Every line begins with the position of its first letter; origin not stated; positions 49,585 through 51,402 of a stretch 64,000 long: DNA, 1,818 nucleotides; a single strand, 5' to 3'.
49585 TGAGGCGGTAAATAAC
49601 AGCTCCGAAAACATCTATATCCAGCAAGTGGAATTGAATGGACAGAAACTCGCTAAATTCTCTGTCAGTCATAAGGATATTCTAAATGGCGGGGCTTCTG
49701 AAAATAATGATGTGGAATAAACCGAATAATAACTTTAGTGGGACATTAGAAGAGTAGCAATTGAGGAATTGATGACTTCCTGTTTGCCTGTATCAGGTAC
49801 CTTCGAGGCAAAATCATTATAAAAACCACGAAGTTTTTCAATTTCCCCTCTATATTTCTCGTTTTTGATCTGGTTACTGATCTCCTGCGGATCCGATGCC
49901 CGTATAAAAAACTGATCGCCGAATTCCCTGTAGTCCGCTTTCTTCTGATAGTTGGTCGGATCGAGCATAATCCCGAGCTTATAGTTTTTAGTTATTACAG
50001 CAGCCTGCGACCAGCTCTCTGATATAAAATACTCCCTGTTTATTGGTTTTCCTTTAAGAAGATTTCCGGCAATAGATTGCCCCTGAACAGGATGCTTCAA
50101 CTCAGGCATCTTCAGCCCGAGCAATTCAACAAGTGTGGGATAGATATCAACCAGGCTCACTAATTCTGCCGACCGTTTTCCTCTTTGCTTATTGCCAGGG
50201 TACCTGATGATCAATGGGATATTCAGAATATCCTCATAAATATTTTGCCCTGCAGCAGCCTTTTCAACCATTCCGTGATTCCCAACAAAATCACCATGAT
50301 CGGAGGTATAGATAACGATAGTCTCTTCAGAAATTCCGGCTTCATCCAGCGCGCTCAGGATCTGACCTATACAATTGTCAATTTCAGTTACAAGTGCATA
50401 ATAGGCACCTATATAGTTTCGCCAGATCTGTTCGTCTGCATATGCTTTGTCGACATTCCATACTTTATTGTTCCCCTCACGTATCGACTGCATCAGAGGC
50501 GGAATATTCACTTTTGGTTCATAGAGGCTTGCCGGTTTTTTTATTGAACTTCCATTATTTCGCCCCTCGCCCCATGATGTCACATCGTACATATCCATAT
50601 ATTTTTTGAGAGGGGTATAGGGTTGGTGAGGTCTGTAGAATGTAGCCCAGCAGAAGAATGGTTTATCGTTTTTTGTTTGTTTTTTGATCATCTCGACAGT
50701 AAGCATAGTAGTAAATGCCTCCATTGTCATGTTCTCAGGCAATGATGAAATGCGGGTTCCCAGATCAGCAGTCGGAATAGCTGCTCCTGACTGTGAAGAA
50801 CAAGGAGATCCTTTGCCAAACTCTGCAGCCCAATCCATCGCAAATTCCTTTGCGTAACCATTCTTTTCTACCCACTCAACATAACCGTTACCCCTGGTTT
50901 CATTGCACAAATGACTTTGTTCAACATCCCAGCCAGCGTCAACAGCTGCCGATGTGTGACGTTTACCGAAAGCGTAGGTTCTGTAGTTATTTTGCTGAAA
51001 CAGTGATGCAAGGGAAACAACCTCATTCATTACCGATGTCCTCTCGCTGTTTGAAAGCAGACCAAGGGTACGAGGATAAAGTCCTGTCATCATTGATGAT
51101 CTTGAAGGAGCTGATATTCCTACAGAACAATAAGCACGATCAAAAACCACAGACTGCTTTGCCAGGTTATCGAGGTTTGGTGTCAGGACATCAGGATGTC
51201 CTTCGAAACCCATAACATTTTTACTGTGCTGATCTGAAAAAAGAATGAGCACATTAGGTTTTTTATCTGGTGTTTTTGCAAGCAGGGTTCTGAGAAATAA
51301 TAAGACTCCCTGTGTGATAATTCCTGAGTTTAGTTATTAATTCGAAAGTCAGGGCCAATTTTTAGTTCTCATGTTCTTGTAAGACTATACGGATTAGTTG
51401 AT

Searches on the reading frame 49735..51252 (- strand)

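Call 97: search_protein_families(library=pfam, proteins=[window:49735-51252:-], max_evalue=0.00001)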
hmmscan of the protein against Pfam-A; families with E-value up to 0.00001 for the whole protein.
window:49735-51252:- (505 aa): 3 families
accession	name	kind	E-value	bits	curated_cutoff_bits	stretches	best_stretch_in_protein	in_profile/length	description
PF00884.28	Sulfatase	-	3.3e-49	168.3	25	1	2-379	4-300/301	Sulfatase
PF01663.27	Phosphodiest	-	2.5e-13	50.8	23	1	23-81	19-79/342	Type I phosphodiesterase / nucleotide pyrophosphatase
PF16347.10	SGSH_C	-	1e-10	42.4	29.3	1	325-474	2-144/154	N-sulphoglucosamine sulphohydrolase, C-terminal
